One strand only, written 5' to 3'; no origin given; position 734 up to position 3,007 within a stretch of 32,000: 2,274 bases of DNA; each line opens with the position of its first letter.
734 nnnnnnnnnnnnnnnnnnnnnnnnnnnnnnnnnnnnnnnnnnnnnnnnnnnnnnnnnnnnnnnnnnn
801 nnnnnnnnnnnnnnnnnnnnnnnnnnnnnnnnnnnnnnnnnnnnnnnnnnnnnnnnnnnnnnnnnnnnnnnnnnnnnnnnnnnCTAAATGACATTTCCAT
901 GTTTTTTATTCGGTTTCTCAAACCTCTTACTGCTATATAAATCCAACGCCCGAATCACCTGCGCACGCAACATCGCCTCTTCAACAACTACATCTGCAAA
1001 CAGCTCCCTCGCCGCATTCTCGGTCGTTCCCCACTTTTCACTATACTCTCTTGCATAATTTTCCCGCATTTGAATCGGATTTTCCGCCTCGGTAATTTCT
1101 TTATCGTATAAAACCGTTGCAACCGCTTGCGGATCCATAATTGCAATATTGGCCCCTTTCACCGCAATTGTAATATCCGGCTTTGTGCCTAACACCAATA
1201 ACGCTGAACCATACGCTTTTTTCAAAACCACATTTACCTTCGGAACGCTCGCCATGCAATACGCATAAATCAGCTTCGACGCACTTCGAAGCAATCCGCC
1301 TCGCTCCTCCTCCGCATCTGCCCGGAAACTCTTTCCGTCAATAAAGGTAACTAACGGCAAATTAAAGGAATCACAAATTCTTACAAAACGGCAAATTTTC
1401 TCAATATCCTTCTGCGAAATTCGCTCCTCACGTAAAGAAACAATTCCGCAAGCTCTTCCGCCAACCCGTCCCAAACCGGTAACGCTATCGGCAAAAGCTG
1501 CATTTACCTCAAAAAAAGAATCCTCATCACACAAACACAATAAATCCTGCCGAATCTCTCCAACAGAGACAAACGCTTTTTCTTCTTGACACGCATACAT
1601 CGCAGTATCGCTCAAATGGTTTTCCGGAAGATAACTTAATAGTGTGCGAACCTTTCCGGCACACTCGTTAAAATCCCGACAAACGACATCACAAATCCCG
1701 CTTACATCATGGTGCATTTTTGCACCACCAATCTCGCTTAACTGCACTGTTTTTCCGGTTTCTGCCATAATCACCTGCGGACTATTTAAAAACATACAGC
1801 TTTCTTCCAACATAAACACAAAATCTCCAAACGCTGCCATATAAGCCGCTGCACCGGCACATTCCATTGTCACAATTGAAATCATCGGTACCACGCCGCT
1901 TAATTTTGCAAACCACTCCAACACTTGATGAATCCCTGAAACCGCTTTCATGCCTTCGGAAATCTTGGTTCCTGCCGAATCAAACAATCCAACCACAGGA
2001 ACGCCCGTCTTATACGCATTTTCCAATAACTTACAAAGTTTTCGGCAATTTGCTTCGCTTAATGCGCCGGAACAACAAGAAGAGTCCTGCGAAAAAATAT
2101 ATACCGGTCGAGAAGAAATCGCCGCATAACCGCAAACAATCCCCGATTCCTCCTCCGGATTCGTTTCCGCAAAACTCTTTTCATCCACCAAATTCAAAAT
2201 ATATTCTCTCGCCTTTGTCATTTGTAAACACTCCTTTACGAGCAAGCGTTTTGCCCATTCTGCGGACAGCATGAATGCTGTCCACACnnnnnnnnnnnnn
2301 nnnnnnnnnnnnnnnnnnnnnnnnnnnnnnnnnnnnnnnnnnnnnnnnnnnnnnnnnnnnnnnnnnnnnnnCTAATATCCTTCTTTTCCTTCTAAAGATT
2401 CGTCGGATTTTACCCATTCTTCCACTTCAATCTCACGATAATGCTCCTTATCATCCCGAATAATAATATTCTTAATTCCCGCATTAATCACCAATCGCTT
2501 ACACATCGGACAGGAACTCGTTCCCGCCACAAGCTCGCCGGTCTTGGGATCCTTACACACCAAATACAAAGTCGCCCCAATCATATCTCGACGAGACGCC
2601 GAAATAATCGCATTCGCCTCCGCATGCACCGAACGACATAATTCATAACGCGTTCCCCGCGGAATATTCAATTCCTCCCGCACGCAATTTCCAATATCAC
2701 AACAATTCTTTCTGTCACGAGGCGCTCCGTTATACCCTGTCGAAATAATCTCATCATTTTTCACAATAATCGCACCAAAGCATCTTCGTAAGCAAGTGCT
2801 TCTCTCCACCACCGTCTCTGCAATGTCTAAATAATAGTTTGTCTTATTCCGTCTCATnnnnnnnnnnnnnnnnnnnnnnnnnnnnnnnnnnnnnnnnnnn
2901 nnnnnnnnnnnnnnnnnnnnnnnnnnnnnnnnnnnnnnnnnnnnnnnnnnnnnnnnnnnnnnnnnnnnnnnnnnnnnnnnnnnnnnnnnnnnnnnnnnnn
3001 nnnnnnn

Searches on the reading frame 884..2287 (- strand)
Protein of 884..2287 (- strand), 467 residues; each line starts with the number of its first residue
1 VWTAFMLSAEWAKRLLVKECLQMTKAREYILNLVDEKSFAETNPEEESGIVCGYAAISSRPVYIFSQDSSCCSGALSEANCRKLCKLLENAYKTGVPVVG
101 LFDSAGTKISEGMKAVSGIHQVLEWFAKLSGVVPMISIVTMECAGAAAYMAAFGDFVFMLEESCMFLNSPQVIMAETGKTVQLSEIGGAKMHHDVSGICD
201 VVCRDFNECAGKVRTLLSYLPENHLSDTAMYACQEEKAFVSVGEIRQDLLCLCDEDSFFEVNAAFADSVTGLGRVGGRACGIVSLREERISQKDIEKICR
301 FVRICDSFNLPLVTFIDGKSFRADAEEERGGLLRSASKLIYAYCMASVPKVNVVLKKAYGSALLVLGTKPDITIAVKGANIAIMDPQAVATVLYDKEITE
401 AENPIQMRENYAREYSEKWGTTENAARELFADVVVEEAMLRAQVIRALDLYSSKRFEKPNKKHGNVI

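Call 35: find_encoding_contigs(protein=window:884-2287:-, flank=10000, max_places=3)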
Protein window:884-2287:- (467 aa): 1 contig read that carries it; 1 place shown.
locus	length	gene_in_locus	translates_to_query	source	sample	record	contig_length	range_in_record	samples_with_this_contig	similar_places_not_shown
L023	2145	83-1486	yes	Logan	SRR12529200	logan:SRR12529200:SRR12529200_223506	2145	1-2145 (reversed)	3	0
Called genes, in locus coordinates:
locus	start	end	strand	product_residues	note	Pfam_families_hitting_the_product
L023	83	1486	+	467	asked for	PF03255:ACCA (weak), PF01039:Carboxyl_trans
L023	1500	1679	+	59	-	-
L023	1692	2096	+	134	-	PF25984:BSH_YknX (faint), PF25919:BSH_CusB (faint), PF00364:Biotin_lipoyl, PF25917:BSH_RND (weak), PF25973:BSH_CzcB (faint)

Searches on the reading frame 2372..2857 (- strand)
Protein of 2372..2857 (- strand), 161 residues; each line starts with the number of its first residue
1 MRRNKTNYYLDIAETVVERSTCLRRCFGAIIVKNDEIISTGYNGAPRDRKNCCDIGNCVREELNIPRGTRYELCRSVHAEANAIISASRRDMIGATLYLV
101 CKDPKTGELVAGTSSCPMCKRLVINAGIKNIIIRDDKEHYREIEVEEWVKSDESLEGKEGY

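Call 103: find_encoding_contigs(protein=window:2372-2857:-, flank=10000, max_places=2)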
Protein window:2372-2857:- (161 aa): 4 contigs read that carry it; 2 places shown.
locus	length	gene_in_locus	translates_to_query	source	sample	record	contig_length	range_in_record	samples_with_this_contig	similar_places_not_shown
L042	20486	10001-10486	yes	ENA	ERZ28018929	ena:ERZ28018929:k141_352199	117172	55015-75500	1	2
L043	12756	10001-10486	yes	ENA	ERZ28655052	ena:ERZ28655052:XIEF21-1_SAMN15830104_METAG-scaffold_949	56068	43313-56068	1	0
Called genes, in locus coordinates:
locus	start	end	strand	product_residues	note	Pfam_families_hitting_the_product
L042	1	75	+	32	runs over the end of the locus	-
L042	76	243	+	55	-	-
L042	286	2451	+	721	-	PF03717:PBP_dimer, PF21922:PBP_dimer_2 (faint), PF00905:Transpeptidase, PF03793:PASTA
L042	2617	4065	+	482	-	PF01225:Mur_ligase, PF08245:Mur_ligase_M, PF02875:Mur_ligase_C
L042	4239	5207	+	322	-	PF10555:MraY_sig1 (faint), PF00953:Glycos_transf_4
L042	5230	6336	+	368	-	PF01098:FTSW_RODA_SPOVE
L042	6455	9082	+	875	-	PF02739:5_3_exonuc_N, PF01367:5_3_exonuc, PF22619:DNA_polI_exo1, PF00476:DNA_pol_A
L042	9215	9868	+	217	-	PF01464:SLT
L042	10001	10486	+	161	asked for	PF00383:dCMP_cyt_deam_1, PF14437:MafB19-deam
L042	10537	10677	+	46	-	-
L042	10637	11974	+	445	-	PF01039:Carboxyl_trans, PF03255:ACCA (weak)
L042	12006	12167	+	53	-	-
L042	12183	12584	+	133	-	PF25984:BSH_YknX (faint), PF25919:BSH_CusB (faint), PF25917:BSH_RND (weak), PF25973:BSH_CzcB (faint), PF00364:Biotin_lipoyl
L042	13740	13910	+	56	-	PF00037:Fer4 (weak), PF13237:Fer4_10, PF14697:Fer4_21 (weak), PF12838:Fer4_7, PF13187:Fer4_9, PF12797:Fer4_2 (weak), PF13237:Fer4_10 (weak), PF00037:Fer4, +5 more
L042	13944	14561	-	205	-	PF05389:MecA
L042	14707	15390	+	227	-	PF01520:Amidase_3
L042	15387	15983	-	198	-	PF21176:RecR_HhH, PF02132:RecR_ZnF, PF13662:Toprim_4, PF01751:Toprim, PF21175:RecR_C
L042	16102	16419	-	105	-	PF02575:YbaB_DNA_bd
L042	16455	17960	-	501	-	PF13177:DNA_pol3_delta2, PF00004:AAA, PF22608:DNAX_ATPase_lid, PF12169:DNA_pol3_gamma3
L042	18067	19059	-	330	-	PF08668:HDOD (weak), PF13487:HD_5, PF01966:HD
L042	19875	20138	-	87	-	PF04232:SpoVS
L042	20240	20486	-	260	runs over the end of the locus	PF00149:Metallophos, PF13277:YmdB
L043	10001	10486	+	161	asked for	PF00383:dCMP_cyt_deam_1, PF14437:MafB19-deam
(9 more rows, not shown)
